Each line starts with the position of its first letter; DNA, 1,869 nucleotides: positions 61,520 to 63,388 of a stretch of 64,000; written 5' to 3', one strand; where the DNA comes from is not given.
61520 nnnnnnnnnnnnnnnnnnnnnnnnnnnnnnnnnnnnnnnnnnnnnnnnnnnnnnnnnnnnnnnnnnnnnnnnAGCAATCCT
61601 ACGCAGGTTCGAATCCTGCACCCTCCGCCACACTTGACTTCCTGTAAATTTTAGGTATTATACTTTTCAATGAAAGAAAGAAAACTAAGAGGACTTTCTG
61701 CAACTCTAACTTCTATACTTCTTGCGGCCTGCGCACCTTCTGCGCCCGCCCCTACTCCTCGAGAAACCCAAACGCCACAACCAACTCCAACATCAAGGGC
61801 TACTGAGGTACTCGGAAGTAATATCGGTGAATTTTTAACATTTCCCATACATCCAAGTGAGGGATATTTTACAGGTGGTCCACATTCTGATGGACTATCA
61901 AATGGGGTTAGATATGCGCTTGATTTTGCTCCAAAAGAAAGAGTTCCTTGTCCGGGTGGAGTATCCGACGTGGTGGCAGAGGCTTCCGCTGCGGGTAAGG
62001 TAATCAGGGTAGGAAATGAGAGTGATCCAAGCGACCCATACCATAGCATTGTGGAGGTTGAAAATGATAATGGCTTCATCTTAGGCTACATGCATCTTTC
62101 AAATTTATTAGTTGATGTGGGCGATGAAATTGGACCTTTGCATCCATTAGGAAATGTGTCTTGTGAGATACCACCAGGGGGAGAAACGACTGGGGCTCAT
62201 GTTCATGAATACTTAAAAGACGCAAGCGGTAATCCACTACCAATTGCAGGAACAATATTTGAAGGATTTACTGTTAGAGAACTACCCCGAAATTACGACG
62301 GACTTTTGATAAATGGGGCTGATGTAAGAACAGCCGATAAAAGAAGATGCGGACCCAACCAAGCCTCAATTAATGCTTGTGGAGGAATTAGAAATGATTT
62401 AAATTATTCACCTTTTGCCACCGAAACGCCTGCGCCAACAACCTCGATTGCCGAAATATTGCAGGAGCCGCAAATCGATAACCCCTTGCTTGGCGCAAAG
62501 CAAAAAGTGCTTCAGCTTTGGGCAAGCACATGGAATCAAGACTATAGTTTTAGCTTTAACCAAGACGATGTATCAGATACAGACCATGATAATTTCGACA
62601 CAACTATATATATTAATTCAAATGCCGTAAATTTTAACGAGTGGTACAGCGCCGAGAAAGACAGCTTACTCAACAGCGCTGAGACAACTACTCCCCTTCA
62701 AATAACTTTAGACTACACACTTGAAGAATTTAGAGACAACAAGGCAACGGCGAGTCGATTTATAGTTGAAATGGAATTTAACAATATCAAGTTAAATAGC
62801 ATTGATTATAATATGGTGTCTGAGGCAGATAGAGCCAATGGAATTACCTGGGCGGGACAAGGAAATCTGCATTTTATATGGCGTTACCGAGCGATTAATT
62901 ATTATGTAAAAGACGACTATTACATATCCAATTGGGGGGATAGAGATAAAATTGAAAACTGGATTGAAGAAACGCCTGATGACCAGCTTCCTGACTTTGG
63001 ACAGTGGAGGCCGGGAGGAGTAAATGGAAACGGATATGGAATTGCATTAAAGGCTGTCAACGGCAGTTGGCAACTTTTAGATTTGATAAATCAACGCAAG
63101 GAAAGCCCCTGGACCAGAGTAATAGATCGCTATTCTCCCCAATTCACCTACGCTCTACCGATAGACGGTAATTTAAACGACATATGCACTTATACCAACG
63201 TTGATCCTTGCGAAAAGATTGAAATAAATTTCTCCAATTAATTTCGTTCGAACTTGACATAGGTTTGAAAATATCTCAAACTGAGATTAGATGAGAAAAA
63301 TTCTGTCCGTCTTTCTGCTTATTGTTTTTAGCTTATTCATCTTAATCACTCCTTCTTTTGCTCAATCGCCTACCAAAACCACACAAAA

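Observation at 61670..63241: GC-richer secreted M23 peptidase lipoprotein with large unknown C-terminal domain, inserted right after tRNA genes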

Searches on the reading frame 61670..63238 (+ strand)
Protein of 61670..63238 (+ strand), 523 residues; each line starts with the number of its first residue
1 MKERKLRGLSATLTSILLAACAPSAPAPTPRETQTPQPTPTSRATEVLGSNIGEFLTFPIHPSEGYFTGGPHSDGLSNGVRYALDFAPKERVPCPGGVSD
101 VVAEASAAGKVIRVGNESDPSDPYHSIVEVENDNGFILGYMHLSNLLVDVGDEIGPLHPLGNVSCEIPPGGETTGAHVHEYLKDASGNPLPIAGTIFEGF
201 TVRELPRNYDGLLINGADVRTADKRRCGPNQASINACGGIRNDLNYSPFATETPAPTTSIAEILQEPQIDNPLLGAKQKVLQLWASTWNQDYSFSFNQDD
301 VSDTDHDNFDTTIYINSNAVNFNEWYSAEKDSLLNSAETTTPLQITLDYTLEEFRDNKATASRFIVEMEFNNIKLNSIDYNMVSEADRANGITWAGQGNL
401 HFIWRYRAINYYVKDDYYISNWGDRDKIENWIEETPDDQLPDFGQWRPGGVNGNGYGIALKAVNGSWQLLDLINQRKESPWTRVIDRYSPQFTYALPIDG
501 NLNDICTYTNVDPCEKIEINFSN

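Call 6: search_protein_families(library=pfam, proteins=[window:61670-63238:+], max_evalue=1)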
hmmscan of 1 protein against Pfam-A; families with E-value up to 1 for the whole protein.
window:61670-63238:+ (523 aa): 1 family
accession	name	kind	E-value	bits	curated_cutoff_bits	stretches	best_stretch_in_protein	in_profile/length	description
PF01551.29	Peptidase_M23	-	2e-06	28.4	28.7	1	104-179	17-84/96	Peptidase family M23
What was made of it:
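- On Peptidase family M23 (PF01551): 28.4 bits against a 28.7-bit cut-off, E=2e-6, aa 104-179 (call 6).
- On VirB1-like T4SS wall hydrolases (functional class): M23 is the only Pfam hit (call 6).
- Checked: PF01551 scores E=2e-6 and 28.4 bits, just under the 28.7-bit cut-off (call 6).
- M23 hit (call 6). The single-sequence Pfam score is 0.3 bits under the curated threshold (call 6).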

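Call 8: find_homologous_proteins(query=window:61670-63238:+)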
Query window:61670-63238:+ (523 aa): 8 proteins with E <= 0.001 among 8000 candidates.
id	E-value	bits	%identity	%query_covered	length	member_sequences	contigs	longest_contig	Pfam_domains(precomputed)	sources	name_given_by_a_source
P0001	3.1e-144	499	47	97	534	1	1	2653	PF01551.30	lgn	-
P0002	3.4e-82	295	38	100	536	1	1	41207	PF01551.30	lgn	-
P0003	1.3e-53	200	42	47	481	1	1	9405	PF01551.30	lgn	-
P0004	2.9e-53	199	48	46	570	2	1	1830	PF01551.30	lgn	-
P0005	3.5e-50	189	48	46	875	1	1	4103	PF01551.30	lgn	-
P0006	2.0e-49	186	45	49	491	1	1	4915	PF01551.30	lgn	-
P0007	2.4e-40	157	47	34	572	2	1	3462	PF07646.22,PF01551.30,PF13418.13,PF07250.18,PF13964.13,PF24681.2,PF13415.13,PF24981.2,PF01344.32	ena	-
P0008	7.9e-30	122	43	35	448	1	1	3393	PF01551.30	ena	-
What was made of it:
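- On Peptidase family M23 (PF01551): All 8 full-length-query homologues carry precomputed PF01551 (call 8).
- Only 8 homologues were found with the full-length query among 5.8 billion proteins (call 8).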

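Call 11: search_solved_structures(query=window:61670-63238:+, max_evalue=1, show_alignments=3)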
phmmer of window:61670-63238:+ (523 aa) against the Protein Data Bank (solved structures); distinct sequences matched with E-value up to 1: 7.
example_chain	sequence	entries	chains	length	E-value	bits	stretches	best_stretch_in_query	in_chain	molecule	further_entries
6ik4_A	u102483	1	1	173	0.0023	19.6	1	127-211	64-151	Elastinolytic metalloprotease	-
2hsi_A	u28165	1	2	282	0.0081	17.7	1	102-190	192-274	Putative peptidase M23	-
3uz0_B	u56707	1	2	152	0.029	15.9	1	101-190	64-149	Stage II sporulation protein Q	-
3tuf_B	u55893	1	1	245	0.058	14.9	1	101-190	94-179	Stage II sporulation protein Q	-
4qp5_A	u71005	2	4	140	0.08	14.5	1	65-157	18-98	Lysostaphin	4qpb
9gy1_A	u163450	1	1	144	0.11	14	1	118-190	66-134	Peptidase, M23 family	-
3it5_A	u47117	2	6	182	0.17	13.4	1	128-210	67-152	Protease lasA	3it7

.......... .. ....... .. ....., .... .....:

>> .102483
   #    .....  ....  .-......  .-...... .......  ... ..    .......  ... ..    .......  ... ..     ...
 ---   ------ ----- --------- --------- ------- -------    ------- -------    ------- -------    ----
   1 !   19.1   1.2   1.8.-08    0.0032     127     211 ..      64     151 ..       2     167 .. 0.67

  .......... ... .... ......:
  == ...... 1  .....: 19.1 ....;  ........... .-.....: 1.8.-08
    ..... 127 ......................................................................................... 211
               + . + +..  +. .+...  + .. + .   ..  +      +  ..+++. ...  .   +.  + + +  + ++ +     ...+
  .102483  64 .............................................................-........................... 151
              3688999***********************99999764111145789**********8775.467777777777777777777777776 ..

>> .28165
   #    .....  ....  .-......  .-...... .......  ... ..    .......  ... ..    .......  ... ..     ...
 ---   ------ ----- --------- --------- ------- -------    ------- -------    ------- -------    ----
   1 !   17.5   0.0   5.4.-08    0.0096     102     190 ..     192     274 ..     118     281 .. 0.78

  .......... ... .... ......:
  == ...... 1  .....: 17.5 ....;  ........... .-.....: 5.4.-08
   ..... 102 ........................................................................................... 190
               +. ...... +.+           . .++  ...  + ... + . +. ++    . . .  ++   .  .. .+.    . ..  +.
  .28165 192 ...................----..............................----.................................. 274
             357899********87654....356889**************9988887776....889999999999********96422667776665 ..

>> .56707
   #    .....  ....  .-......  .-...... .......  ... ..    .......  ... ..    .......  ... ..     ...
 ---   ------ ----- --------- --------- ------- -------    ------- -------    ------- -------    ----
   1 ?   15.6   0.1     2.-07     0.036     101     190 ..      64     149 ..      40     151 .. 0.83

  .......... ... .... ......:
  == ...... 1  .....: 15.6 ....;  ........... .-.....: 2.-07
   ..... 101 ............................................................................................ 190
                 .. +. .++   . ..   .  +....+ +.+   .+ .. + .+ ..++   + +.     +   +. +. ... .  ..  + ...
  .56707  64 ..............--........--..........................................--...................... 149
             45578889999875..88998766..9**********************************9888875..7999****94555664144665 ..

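Call 12: search_protein_families(library=ncbifam, proteins=[window:61670-63238:+], max_evalue=1)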
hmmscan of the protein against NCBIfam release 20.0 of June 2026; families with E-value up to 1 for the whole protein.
window:61670-63238:+ (523 aa): 5 families
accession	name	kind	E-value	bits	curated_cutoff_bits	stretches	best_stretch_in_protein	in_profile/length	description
NF052336.1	PdgHdaseHSB100310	equivalog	0.013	14.9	500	1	118-213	81-172/316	peptidoglycan hydrolase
NF040883.1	amid_act_ActS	equivalog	0.044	13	375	1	105-154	151-197/242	amidase activator ActS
NF053738.1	S2SprSpoIIQBc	equivalog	0.046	13.3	250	1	104-179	138-207/232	stage II sporulation protein SpoIIQ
NF047755.1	LIC_10271_M23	exception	0.073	12.8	180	1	84-163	112-186/207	LIC_10271 family cell wall hydrolase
NF011898.1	PRK15371.1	subfamily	0.085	12.2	275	1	334-384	53-101/269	YopJ/AvrA family T3SS effector serine/threonine acetyltransferase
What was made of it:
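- On VirB1-like T4SS wall hydrolases (functional class): NCBIfam hits are all weak (E of at least 0.013); most are M23-related and one is an unrelated YopJ-family match (call 12).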

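Call 13: search_protein_families(library=phrogs, proteins=[window:61670-63238:+], max_evalue=1)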
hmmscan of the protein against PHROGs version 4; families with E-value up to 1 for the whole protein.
window:61670-63238:+ (523 aa): 3 families
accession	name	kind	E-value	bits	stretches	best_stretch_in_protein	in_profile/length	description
phrog_28672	-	other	0.0032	17.2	1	105-184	303-375/397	metallo-endopeptidase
phrog_37190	-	other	0.03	14.8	1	105-181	156-224/244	peptidase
phrog_14988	-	other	0.27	11.9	1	99-179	43-123/272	peptidase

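Call 15: find_encoding_contigs(protein=P0002, flank=10000)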
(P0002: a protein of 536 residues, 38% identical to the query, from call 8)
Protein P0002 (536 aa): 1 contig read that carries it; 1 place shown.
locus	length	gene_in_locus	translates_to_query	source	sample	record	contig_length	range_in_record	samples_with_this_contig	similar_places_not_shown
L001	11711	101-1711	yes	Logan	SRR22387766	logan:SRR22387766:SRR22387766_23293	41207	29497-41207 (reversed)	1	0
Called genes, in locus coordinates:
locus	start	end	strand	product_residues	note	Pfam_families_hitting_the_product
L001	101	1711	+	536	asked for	PF01551:Peptidase_M23 (weak)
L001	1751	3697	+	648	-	-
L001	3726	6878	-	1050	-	-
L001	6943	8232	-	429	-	PF00486:Trans_reg_C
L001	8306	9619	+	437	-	PF18895:T4SS_pilin (weak)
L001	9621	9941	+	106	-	PF18895:T4SS_pilin (weak)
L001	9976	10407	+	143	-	PF18895:T4SS_pilin (weak)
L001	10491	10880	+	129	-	PF18895:T4SS_pilin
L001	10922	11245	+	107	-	PF18895:T4SS_pilin (weak)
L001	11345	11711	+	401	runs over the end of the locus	PF12666:PrgI, PF13620:CarboxypepD_reg (weak)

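Call 16: find_encoding_contigs(protein=window:61670-63238:+, flank=10000)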
Protein window:61670-63238:+ (523 aa): 16 contigs read that carry it; 6 places shown.
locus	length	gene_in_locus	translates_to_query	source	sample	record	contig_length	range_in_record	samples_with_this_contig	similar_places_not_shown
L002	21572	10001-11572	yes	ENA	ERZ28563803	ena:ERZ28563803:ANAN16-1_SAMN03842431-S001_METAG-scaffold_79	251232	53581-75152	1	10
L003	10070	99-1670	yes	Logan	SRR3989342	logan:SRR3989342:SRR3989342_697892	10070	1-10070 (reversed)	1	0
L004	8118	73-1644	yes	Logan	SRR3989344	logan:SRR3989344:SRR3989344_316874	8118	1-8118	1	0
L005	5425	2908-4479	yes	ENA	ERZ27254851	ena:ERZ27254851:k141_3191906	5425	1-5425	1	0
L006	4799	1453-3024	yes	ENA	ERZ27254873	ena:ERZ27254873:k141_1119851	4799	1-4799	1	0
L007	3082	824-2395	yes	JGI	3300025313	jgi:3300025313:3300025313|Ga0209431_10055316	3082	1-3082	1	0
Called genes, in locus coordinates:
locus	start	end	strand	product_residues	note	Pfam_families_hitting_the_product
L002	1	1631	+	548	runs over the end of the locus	PF08486:SpoIID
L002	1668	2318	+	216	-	-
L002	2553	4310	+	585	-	-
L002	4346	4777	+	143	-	PF01668:SmpB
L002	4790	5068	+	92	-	-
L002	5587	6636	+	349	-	-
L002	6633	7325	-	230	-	PF18912:DZR_2, PF00156:Pribosyltran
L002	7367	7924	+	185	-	PF00300:His_Phos_1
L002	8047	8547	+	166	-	PF01988:VIT1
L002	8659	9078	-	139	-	PF00293:NUDIX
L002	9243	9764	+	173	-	-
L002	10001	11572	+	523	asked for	PF01551:Peptidase_M23 (weak)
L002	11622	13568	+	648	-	-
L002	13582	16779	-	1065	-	-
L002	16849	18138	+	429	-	PF00486:Trans_reg_C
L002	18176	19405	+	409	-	PF18895:T4SS_pilin (weak)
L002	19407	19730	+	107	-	PF18895:T4SS_pilin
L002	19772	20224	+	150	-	PF18895:T4SS_pilin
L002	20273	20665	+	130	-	PF18895:T4SS_pilin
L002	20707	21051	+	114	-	PF18895:T4SS_pilin (weak)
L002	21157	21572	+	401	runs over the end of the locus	PF12666:PrgI, PF13620:CarboxypepD_reg (weak)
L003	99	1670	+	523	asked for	PF01551:Peptidase_M23 (weak)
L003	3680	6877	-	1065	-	-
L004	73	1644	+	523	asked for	PF01551:Peptidase_M23 (weak)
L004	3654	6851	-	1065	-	-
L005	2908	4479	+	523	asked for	PF01551:Peptidase_M23 (weak)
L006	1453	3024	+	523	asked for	PF01551:Peptidase_M23 (weak)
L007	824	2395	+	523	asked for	PF01551:Peptidase_M23 (weak)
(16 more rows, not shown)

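Call 17: find_encoding_contigs(protein=P0001, flank=10000)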
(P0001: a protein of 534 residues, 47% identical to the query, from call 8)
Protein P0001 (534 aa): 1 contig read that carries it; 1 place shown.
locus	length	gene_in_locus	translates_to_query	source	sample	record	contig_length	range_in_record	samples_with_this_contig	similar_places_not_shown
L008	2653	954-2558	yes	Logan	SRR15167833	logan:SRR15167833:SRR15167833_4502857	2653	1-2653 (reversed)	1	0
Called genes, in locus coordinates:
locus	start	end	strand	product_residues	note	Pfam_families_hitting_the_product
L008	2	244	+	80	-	?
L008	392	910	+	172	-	-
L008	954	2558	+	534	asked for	PF01551:Peptidase_M23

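Call 32: search_protein_families(library=pfam, proteins=[L002:11622-13565:+, L002:13582-16785:-, L002:16849-18135:+, L002:18176-19402:+], max_evalue=0.1)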
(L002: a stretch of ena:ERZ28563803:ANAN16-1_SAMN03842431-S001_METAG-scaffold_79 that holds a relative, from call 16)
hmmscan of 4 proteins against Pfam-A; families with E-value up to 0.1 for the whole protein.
L002:11622-13565:+ (648 aa): 0 families

L002:13582-16785:- (1067 aa): 1 family
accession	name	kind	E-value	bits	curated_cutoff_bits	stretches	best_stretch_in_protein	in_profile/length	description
PF08609.16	Fes1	-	0.018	16.5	22.3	0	180-242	32-89/89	Nucleotide exchange factor Fes1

L002:16849-18135:+ (429 aa): 2 families
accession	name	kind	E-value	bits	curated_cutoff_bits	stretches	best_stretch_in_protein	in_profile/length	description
PF00486.34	Trans_reg_C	-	7.3e-21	74.5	26.2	1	352-427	5-77/77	Transcriptional regulatory protein, C terminal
PF25781.1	TPR_TEX10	-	0.099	12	27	0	347-404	245-302/370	TEX10-like, TPR repeats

L002:18176-19402:+ (409 aa): 1 family
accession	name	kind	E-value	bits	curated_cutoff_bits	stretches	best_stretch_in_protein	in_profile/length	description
PF18895.5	T4SS_pilin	-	1.8e-05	25.1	26.6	1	337-397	12-71/71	Type IV secretion system pilin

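Call 64: list_cluster_members(proteins=[window:61670-63238:+, window:23175-25031:-, window:60912-61430:+, P0002, P0001, P0004, P0009, P0038])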
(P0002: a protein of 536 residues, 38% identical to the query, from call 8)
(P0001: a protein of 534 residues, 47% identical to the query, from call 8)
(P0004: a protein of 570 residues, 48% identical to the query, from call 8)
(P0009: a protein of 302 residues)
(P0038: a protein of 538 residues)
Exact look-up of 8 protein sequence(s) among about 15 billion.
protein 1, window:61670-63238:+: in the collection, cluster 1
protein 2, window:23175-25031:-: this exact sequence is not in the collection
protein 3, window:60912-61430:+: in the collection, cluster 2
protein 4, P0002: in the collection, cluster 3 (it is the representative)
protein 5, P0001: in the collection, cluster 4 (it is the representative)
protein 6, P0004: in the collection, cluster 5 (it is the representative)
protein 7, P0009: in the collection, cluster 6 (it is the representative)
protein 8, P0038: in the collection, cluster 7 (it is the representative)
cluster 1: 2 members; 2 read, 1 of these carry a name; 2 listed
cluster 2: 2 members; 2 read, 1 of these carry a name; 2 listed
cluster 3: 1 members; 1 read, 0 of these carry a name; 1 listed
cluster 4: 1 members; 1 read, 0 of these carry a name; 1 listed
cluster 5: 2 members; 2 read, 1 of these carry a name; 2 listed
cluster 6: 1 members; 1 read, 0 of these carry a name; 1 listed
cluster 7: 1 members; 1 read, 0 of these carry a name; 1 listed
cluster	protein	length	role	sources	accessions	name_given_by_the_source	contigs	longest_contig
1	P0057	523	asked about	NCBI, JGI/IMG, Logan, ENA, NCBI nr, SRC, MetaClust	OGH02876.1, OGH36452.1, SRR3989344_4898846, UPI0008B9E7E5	MAG: hypothetical protein A2798_00405 [Candidatus Levybacteria bacterium ... | status=active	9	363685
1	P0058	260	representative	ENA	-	-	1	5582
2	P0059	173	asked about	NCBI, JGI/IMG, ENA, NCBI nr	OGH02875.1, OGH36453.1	MAG: hypothetical protein A2798_00390 [Candidatus Levybacteria bacterium ...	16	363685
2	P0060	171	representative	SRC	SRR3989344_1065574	-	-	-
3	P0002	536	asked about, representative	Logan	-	-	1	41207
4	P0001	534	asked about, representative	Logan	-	-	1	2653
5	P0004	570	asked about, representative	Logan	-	-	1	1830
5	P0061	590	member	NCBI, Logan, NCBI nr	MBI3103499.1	M23 family metallopeptidase [Candidatus Daviesbacteria bacterium]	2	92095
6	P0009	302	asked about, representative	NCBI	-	-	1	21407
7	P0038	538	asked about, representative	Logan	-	-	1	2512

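Call 77: search_solved_structures(query=A5, max_evalue=10)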
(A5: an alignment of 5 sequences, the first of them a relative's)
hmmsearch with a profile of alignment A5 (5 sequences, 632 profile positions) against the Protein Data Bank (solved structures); distinct sequences matched with E-value up to 10: 0.
